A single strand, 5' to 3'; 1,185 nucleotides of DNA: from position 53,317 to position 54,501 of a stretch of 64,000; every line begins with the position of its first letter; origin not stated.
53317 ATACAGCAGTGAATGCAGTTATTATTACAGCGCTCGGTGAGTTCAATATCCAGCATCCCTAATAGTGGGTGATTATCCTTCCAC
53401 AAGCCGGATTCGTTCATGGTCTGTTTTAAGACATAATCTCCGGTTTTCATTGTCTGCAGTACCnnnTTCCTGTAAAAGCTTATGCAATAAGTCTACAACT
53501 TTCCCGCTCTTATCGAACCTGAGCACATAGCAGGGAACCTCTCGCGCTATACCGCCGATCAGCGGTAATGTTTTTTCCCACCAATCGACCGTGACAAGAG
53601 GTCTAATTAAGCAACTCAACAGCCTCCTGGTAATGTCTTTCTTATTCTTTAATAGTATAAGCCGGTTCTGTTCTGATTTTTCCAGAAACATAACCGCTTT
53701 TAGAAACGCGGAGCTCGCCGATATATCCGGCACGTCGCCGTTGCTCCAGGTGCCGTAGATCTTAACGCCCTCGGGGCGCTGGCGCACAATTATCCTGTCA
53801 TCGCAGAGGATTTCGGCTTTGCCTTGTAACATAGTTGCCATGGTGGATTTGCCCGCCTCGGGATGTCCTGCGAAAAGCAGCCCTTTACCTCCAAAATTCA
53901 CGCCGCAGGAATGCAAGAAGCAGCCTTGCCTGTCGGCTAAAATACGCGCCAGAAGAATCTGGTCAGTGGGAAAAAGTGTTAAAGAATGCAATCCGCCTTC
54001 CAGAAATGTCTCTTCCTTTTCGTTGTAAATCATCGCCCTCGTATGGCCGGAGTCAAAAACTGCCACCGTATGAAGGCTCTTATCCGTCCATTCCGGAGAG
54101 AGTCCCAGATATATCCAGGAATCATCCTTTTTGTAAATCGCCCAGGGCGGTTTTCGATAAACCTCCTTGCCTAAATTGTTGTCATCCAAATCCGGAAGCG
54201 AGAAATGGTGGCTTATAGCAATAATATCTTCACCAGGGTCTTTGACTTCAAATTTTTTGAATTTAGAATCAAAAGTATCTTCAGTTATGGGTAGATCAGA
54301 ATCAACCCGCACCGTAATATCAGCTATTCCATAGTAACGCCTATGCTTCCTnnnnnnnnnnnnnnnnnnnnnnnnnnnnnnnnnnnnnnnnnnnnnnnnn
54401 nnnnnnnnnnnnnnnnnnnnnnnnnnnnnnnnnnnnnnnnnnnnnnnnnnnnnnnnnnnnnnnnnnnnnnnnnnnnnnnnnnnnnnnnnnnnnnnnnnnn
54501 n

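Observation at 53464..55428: Radical SAM/SPASM enzyme covalently fused to an HPr-kinase-like P-loop domain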

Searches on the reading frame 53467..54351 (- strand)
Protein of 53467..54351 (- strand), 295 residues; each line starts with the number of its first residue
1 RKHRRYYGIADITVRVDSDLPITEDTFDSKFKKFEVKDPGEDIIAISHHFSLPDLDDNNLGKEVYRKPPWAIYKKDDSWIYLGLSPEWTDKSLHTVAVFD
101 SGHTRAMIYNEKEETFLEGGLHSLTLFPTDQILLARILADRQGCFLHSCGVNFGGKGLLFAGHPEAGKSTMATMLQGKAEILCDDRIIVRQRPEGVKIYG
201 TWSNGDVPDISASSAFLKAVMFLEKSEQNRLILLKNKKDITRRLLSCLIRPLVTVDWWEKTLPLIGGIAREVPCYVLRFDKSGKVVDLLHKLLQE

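Call 5: search_protein_families(library=ncbifam, proteins=[window:53467-54351:-], max_evalue=10)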
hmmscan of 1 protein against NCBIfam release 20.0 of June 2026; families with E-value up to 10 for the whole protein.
seq(295 aa): 4 families
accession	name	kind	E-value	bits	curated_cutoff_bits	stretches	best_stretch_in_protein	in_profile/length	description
TIGR04249.1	SCM_chp_ScmC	equivalog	4.8e-08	32.7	125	1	138-237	120-227/292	SynChlorMet cassette protein ScmC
TIGR04355.1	HprK_rel_B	hypoth_equivalog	1.3e-06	27.8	200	1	142-201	142-203/351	HprK-related kinase B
TIGR00679.1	hpr-ser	equivalog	0.00021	20.6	240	1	112-194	102-183/300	HPr(Ser) kinase/phosphatase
TIGR04352.1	HprK_rel_A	equivalog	0.0019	17.3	200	1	143-178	96-131/280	HprK-related kinase A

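Call 6: search_protein_families(library=pfam, proteins=[window:53467-54351:-], max_evalue=10)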
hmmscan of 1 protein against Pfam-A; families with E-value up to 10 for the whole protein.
seq(295 aa): 1 family
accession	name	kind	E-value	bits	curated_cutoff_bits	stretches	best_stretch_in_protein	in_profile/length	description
PF07475.17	Hpr_kinase_C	-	0.019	14.9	33.3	1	146-194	9-58/171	HPr Serine kinase C-terminal domain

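Call 25: search_protein_representatives(protein=window:53467-54348:-)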
Query: 294 residues. Proteins with E-value up to 0.001 (for the whole library): 3981; up to 1e-10: 1358; up to 1e-30: 164. The best 150 are listed.
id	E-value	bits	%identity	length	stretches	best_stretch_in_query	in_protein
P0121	2.6e-101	354.9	54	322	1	2-291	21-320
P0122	1.1e-100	352.9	52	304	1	2-291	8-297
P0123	3.6e-100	351.2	54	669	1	4-289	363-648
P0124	3.7e-98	344.6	53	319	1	3-289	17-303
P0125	7.4e-96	337.0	52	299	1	2-291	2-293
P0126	2.2e-94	332.2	53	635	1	2-290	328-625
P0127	1.4e-93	329.5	53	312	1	3-291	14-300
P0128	1.3e-92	326.4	53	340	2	90-289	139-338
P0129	6.8e-89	314.2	54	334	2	96-290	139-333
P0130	6.0e-87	307.8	50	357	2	93-290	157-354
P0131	1.6e-86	306.3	48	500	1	1-292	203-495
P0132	2.9e-85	302.2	62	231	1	1-214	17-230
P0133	1.7e-84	299.7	49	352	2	91-288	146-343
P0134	2.8e-84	299.0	49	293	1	5-290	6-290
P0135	9.7e-83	294.0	48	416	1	2-286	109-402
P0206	5.8e-57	209.3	35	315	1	3-292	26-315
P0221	2.1e-54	200.9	35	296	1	2-288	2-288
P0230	3.8e-48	180.4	34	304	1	4-290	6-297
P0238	5.5e-46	173.3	34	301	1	2-286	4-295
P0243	1.9e-44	168.2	33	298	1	5-292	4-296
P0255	4.0e-40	154.0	32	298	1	6-291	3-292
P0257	3.0e-39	151.2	29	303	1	3-288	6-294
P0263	1.2e-36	142.6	31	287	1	9-289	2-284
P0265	3.2e-36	141.2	31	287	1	2-290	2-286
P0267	7.6e-36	140.0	26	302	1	2-288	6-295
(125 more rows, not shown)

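Call 27: search_solved_structures(query=A1, max_evalue=10, show_alignments=3)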
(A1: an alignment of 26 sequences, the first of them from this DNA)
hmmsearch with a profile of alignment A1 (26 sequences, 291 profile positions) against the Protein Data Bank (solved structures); distinct sequences matched with E-value up to 10: 11.
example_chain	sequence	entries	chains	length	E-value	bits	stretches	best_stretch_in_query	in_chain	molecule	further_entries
1jb1_A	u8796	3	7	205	0.01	18.5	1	136-194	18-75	HPRK PROTEIN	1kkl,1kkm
2qmh_A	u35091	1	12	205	0.01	18.5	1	136-194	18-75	HPr kinase/phosphorylase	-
1ko7_A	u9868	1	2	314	0.048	16.3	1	143-193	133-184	Hpr kinase/phosphatase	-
2vvj_A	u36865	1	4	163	0.34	13.5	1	165-201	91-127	Green to red photoconvertible GFP-like protein EosFP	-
3e7d_A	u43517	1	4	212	0.54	12.8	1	144-211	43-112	CobH, precorrin-8X methylmutase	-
2btj_A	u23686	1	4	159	0.83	12.2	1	165-201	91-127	Green to red photoconvertible GFP-like protein EosFP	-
5fvf_A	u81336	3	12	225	0.85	12.2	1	165-201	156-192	Green to red photoconvertible GFP-like protein EosFP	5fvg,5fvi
2vvh_A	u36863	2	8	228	0.87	12.2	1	165-201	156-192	Green to red photoconvertible GFP-like protein EosFP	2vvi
4ljb_A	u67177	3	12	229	0.89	12.1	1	165-201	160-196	Green to red photoconvertible GPF-like protein EosFP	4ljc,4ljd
3tmr_A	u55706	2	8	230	0.89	12.1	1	165-201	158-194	Green to red photoconvertible GPF-like protein EosFP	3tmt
3tqf_A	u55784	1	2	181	1.1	11.8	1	147-193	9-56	Hpr(Ser) kinase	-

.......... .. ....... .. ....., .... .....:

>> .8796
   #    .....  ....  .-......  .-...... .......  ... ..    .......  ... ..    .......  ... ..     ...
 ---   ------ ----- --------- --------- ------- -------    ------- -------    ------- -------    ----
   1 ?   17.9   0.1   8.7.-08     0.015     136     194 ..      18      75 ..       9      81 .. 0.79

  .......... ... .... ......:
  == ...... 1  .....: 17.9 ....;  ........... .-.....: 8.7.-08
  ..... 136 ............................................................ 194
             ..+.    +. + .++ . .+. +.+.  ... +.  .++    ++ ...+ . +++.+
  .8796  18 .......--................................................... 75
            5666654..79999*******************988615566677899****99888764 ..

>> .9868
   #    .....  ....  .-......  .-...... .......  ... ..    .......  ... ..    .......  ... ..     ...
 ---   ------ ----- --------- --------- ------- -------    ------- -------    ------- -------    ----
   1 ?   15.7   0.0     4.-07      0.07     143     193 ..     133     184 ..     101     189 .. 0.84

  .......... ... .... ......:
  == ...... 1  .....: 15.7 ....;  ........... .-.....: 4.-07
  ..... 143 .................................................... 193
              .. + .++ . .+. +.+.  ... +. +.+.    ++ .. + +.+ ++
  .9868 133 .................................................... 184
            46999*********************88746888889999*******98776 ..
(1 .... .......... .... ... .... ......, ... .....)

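Call 28: find_related_loci(query=A1, collection=genome_contigs, flank=10000)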
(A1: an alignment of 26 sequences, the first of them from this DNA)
Query A1 (294 aa) in genome_contigs; peptide patterns used: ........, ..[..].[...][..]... (x = any residue, [..] = any of these).
298 stretches matched a pattern; 220 encode a relative of the query (tblastn E <= 1e-3); the best 80 are kept; 78 distinct loci.
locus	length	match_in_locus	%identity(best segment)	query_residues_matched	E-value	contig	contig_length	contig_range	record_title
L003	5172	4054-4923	72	2-291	5e-145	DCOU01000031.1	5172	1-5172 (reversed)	MAG TPA_asm: Candidatus Omnitrophica bacterium UBA1562 UBA1562_contig_2793, whole genome shotgun sequence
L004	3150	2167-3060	68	2-292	7e-145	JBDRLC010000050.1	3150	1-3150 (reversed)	MAG: Candidatus Omnitrophota bacterium isolate MEGAHIT-group-1.759 k141_3093348, whole genome shotgun sequence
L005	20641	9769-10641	68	2-292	3e-138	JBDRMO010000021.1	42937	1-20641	MAG: Candidatus Omnitrophota bacterium isolate MEGAHIT-group-1.834 k141_8136913, whole genome shotgun sequence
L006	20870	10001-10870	68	2-291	5e-138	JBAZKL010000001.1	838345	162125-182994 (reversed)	MAG: Candidatus Omnitrophota bacterium isolate SO_2017_LW4_142 scaffold_10_c1_LW137-91_2017, whole genome shotgun sequen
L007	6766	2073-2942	69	2-291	3e-138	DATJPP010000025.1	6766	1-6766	MAG TPA_asm: Candidatus Margulisiibacteriota bacterium isolate SMAG_U14916 k141_3649735, whole genome shotgun sequence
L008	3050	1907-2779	68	1-291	8e-144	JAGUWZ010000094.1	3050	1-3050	MAG: Candidatus Omnitrophota bacterium isolate DeMMO4_15 c_000000005016, whole genome shotgun sequence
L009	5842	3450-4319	68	2-291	1e-137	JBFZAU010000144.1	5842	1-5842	MAG: Candidatus Omnitrophota bacterium isolate PPR_0475 k121_7020075, whole genome shotgun sequence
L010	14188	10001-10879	66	1-293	1e-136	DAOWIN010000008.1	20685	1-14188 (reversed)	MAG TPA_asm: Candidatus Omnitrophota bacterium isolate CSMAG_2044 CSMAG_2044_k141_1464480_length_20685_cov_20.4387, whol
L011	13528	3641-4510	68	2-291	2e-136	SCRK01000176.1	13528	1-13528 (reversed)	MAG: bacterium isolate FW104_bin.10 FW104_bin.10-8301, whole genome shotgun sequence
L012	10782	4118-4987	68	2-291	7e-134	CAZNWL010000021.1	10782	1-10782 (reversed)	MAG TPA_asm: uncultured Planctomycetia bacterium isolate SRP098346_co1_239 genome assembly, contig: NODE_7712_length_107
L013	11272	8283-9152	66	1-288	1e-133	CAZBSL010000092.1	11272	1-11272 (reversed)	MAG TPA_asm: uncultured Bacteroidales bacterium isolate binchicken_co243_243 genome assembly, contig: NODE_5187_length_1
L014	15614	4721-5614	66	1-291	3e-133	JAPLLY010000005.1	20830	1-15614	MAG: Candidatus Omnitrophota bacterium isolate LacPavin_0419_WC90_MAG_41_16 LacPavin_0419_WC90_scaffold_697758, whole ge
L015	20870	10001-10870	64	2-291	2e-132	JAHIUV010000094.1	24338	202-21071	MAG: Candidatus Omnitrophota bacterium isolate MM_PC_MetaG.mb.37 MM_PC_MetaG.mb.37_k141_862094, whole genome shotgun seq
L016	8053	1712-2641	64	2-291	5e-130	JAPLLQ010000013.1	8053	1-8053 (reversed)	MAG: Candidatus Omnitrophota bacterium isolate LacPavin_0419_WC90_MAG_41_7 LacPavin_0419_WC90_scaffold_432593, whole gen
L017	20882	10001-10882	64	1-294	4e-130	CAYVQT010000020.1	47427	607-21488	MAG TPA_asm: uncultured Dehalococcoidia bacterium isolate binchicken_co334_130 genome assembly, contig: NODE_1128_length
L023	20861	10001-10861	63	2-288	6e-126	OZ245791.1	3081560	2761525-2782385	MAG: Victivallales bacterium isolate 31a4d9ff-eb2b-44ba-b10b-e3ac66b60536 genome assembly, chromosome: 1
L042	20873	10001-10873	57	2-292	1e-117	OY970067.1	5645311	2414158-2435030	MAG: uncultured candidate division NC10 bacterium isolate MFD01231.bin.c.1 genome assembly, chromosome: 1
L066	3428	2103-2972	55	2-291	7e-114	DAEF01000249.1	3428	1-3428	MAG TPA_asm: Methanoregulaceae archaeon UBA288 UBA288_contig_64462, whole genome shotgun sequence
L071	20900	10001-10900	55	2-292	8e-111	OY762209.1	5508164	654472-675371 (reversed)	MAG: Syntrophorhabdaceae bacterium isolate b67c53bf-795e-48b1-b0c8-2f1cb1e3683a genome assembly, chromosome: 1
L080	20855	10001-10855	56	4-288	1e-108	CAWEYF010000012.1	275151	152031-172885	MAG: Candidatus Aminicenantes bacterium isolate MFD05942.bin.3.643 genome assembly, contig: contig_26064, whole genome s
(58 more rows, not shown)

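Call 35: predict_structure(alignment_id=A1)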
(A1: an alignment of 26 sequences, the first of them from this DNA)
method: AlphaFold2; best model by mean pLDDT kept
length: 294 residues; sequences in the alignment: 26
mean_pLDDT: 89.5   pTM: 0.86
mean pLDDT of the five models: 89.5, 87.3, 86.7, 86.2, 81.7
residues with pLDDT >= 90: 185; 70-90: 97; 50-70: 12; < 50: 0
segments of 3 or more residues with pLDDT < 50: none
pLDDT, mean of each block of 10 residues (from residue 1): 91 95 89 92 94 86 88 92 80 89 92 87 79 88 93 95 82 91 92 94 71 96 93 96 87 84 95 95 91 82
secondary structure, 60 per line:
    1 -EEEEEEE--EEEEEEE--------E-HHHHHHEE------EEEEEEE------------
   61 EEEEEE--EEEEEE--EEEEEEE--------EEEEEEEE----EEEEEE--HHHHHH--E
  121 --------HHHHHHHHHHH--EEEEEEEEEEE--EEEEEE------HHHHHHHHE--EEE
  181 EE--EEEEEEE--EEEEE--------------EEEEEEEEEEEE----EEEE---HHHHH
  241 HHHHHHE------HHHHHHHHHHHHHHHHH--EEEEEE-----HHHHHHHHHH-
elements in order: E2-8 E11-17 H28-33 E42-48 E61-66 E69-74 E77-83 E92-99 E104-109 H112-117 H129-139 E142-152 E155-160 H167-174 E178-182 E185-191 E194-198 E213-224 E229-232 H236-246 H254-270 E273-278 H284-293

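Call 38: fold_search(model_id=the predicted structure, library=pdb)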
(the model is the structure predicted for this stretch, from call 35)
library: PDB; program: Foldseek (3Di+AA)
matches with E <= 10: 677; with E <= 0.001: 59
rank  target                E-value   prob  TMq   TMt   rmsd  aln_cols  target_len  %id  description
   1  1oen                  2.7e-07  1.00  0.47  0.30  10.8       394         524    9  PHOSPHOENOLPYRUVATE CARBOXYKINASE (released 1996-11-08)
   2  6asn                  3.0e-07  1.00  0.42  0.26  12.0       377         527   11  E. coli phosphoenolpyruvate carboxykinase K212I F216V mutant bound to methanesulfonate (released 2018-08-29)
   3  6com                  3.2e-07  1.00  0.40  0.26  11.9       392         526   10  2.3A crystal structure of E. coli phosphoenolpyruvate carboxykinase mutant Asp269Asn (released 2018-04-04)
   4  6asi                  3.7e-07  1.00  0.39  0.25  12.0       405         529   10  E. coli phosphoenolpyruvate carboxykinase G209S mutant bound to methanesulfonate (released 2018-08-29)
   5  6asm                  4.1e-07  1.00  0.40  0.26  12.0       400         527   11  E. coli phosphoenolpyruvate carboxykinase G209S K212C mutant bound to thiosulfate (released 2018-08-29)
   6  1yvy_B                4.9e-07  1.00  0.43  0.28   8.4       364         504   11  Crystal structure of Anaerobiospirillum succiniciproducens phosphoenolpyruvate carboxykinase (released 2005-07-26)
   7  1os1                  5.9e-07  1.00  0.37  0.23   9.4       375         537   11  Structure of Phosphoenolpyruvate Carboxykinase complexed with ATP,Mg, Ca and pyruvate. (released 2003-09-23)
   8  2pc9_B                7.1e-07  1.00  0.40  0.26  11.3       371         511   11  Crystal Structure Of ATP-Dependent Phosphoenolpyruvate Carboxykinase From Thermus thermophilus HB8 (released 2007-10-02)
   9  2pc9_C                7.5e-07  1.00  0.41  0.26   8.6       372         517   11  Crystal Structure Of ATP-Dependent Phosphoenolpyruvate Carboxykinase From Thermus thermophilus HB8 (released 2007-10-02)
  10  6v2m                  8.5e-07  1.00  0.40  0.25  12.6       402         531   10  Structure of Escherichia coli Asp269Asn mutant phosphoenolpyruvate carboxykinase (released 2019-12-11)
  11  1xkv_B                9.6e-07  1.00  0.41  0.26   8.7       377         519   11  Crystal Structure Of ATP-Dependent Phosphoenolpyruvate Carboxykinase From Thermus thermophilus HB8 (released 2005-10-11)
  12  6crt                  9.6e-07  1.00  0.40  0.25  12.2       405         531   10  Arg65Gln Mutagenic E.coli PCK (released 2018-04-04)
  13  1j3b_A                1.1e-06  1.00  0.40  0.26   8.4       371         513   10  Crystal structure of ATP-dependent phosphoenolpyruvate carboxykinase from Thermus thermophilus HB8 (released 2003-02-11)
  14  1ayl                  1.2e-06  1.00  0.41  0.26   7.9       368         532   11  PHOSPHOENOLPYRUVATE CARBOXYKINASE (released 1997-01-11)
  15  6v2l                  1.2e-06  1.00  0.41  0.26  11.8       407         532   10  E. coli Phosphoenolpyruvate carboxykinase S250A (released 2019-12-11)
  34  1ko7_A                2.9e-05  1.00  0.23  0.24  11.8       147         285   16  X-ray structure of the HPr kinase/phosphatase from Staphylococcus xylosus at 1.95 A resolution (released 2002-04-03)
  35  1kkl_B                3.2e-05  1.00  0.30  0.50   5.6       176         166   12  L.casei HprK/P in complex with B.subtilis HPr (released 2002-08-28)
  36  1kkl_C                4.4e-05  1.00  0.31  0.52   6.1       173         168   12  L.casei HprK/P in complex with B.subtilis HPr (released 2002-08-28)
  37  1kkl_A                4.6e-05  1.00  0.30  0.49   6.7       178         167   13  L.casei HprK/P in complex with B.subtilis HPr (released 2002-08-28)
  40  1jb1                  1.1e-04  1.00  0.29  0.50   6.6       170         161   14  Lactobacillus casei HprK/P Bound to Phosphate (released 2001-08-08)
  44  3tqf_B                2.1e-04  1.00  0.31  0.53   4.5       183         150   12  Structure of the Hpr(Ser) kinase/phosphatase from Coxiella burnetii (released 2011-09-21)
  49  3tqf_A                3.2e-04  1.00  0.31  0.50   5.3       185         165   11  Structure of the Hpr(Ser) kinase/phosphatase from Coxiella burnetii (released 2011-09-21)
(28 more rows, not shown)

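Call 52: search_protein_families(library=ncbifam, max_evalue=0.001, proteins=[P0267, P0257, P0263, P0265, P0255, P0243, P0238, P0230, P0221, P0206])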
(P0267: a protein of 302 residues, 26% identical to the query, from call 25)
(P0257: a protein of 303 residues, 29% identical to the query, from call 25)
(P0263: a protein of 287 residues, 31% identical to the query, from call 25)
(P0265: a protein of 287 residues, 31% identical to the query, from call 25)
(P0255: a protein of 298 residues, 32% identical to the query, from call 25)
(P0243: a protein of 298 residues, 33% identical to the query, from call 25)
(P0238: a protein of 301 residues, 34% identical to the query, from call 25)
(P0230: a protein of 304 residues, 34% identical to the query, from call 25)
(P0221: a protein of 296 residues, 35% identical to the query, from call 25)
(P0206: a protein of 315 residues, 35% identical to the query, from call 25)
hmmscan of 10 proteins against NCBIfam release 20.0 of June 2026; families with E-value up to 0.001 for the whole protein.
P0267 (302 aa): 5 families
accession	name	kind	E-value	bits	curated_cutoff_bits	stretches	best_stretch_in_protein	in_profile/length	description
TIGR04355.1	HprK_rel_B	hypoth_equivalog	1.7e-07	30.7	200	1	131-206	129-202/351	HprK-related kinase B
TIGR00679.1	hpr-ser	equivalog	8.6e-07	28.5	240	1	149-200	132-183/300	HPr(Ser) kinase/phosphatase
TIGR04352.1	HprK_rel_A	equivalog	5.7e-05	22.4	200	1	147-200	95-148/280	HprK-related kinase A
TIGR04249.1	SCM_chp_ScmC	equivalog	0.00014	21.3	125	1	144-256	121-239/292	SynChlorMet cassette protein ScmC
NF003883.0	PRK05428.2-1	equivalog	0.00049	19.6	252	1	146-207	13-73/189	HPr kinase/phosphorylase-related protein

P0257 (303 aa): 4 families
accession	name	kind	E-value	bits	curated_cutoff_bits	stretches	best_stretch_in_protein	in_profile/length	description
TIGR04355.1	HprK_rel_B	hypoth_equivalog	1.3e-07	31.1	200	1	142-205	139-202/351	HprK-related kinase B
TIGR04352.1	HprK_rel_A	equivalog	2.5e-05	23.6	200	1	147-196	96-145/280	HprK-related kinase A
NF003883.0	PRK05428.2-1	equivalog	6.7e-05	22.4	252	1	150-223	18-90/189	HPr kinase/phosphorylase-related protein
TIGR00152.1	TIGR00152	equivalog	0.00023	21.1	65.55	1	162-285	2-117/188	dephospho-CoA kinase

P0263 (287 aa): 5 families
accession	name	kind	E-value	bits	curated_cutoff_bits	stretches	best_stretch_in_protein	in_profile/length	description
NF003883.0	PRK05428.2-1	equivalog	4e-09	36.1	252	1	135-188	14-68/189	HPr kinase/phosphorylase-related protein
TIGR00679.1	hpr-ser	equivalog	6.9e-09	35.4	240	1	126-189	123-185/300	HPr(Ser) kinase/phosphatase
TIGR04355.1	HprK_rel_B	hypoth_equivalog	1.4e-08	34.2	200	1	133-194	141-202/351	HprK-related kinase B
TIGR04249.1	SCM_chp_ScmC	equivalog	2.2e-07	30.5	125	1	66-236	67-232/292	SynChlorMet cassette protein ScmC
TIGR04352.1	HprK_rel_A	equivalog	3.1e-06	26.5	200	1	136-185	96-145/280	HprK-related kinase A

P0265 (287 aa): 1 family
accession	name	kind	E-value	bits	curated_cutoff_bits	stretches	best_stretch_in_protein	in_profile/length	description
TIGR04249.1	SCM_chp_ScmC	equivalog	1.2e-09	37.9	125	1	135-242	122-236/292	SynChlorMet cassette protein ScmC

P0255 (298 aa): 2 families
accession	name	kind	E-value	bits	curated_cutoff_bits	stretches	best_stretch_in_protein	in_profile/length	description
TIGR04355.1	HprK_rel_B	hypoth_equivalog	6.2e-06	25.6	200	1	139-200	141-203/351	HprK-related kinase B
TIGR04249.1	SCM_chp_ScmC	equivalog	0.00041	19.8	125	1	138-289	121-271/292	SynChlorMet cassette protein ScmC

P0243 (298 aa): 2 families
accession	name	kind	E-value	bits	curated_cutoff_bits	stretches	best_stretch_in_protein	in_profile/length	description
TIGR04249.1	SCM_chp_ScmC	equivalog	2.3e-12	46.9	125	1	143-261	122-246/292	SynChlorMet cassette protein ScmC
TIGR04355.1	HprK_rel_B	hypoth_equivalog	2e-05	23.9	200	1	143-216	141-212/351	HprK-related kinase B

P0238 (301 aa): 6 families
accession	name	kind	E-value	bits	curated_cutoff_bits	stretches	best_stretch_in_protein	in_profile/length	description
TIGR04355.1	HprK_rel_B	hypoth_equivalog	6.2e-12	45.3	200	1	147-208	141-202/351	HprK-related kinase B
TIGR04352.1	HprK_rel_A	equivalog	2.4e-08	33.4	200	1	148-200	94-146/280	HprK-related kinase A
NF003883.0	PRK05428.2-1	equivalog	3.7e-07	29.7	252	1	153-212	18-76/189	HPr kinase/phosphorylase-related protein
TIGR00679.1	hpr-ser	equivalog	5.7e-07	29.1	240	1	153-203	134-184/300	HPr(Ser) kinase/phosphatase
TIGR04249.1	SCM_chp_ScmC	equivalog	0.00034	20.1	125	1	147-245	122-227/292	SynChlorMet cassette protein ScmC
TIGR00955.1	3a01204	subfamily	0.00056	18.6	736.35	1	147-183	36-72/617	pigment precursor permease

P0230 (304 aa): 3 families
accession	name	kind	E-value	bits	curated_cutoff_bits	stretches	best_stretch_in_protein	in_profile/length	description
TIGR04355.1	HprK_rel_B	hypoth_equivalog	4.3e-08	32.6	200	1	142-213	138-209/351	HprK-related kinase B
TIGR04249.1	SCM_chp_ScmC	equivalog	1.6e-06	27.7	125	1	142-245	119-229/292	SynChlorMet cassette protein ScmC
TIGR04352.1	HprK_rel_A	equivalog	0.00085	18.5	200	0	149-199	97-147/280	HprK-related kinase A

P0221 (296 aa): 4 families
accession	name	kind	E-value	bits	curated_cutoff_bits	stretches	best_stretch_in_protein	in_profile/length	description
TIGR04249.1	SCM_chp_ScmC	equivalog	1.5e-06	27.7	125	1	120-239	106-229/292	SynChlorMet cassette protein ScmC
TIGR04355.1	HprK_rel_B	hypoth_equivalog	4.5e-06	26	200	1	137-212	141-212/351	HprK-related kinase B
TIGR00679.1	hpr-ser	equivalog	0.0002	20.7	240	1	101-200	94-190/300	HPr(Ser) kinase/phosphatase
TIGR00956.1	3a01205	subfamily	0.00045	17.9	1959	1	141-188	778-825/1394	pleiotropic drug resistance family protein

P0206 (315 aa): 2 families
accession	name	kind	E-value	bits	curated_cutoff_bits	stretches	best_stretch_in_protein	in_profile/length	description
TIGR04249.1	SCM_chp_ScmC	equivalog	1.2e-05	24.8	125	1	162-275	122-242/292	SynChlorMet cassette protein ScmC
TIGR00679.1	hpr-ser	equivalog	6.4e-05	22.3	240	1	155-214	123-181/300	HPr(Ser) kinase/phosphatase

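Call 55: search_protein_families(library=phrogs, max_evalue=0.01, proteins=[window:53467-54348:-])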
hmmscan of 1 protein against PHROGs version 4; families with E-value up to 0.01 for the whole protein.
window:53467-54348:- (294 aa): 0 families
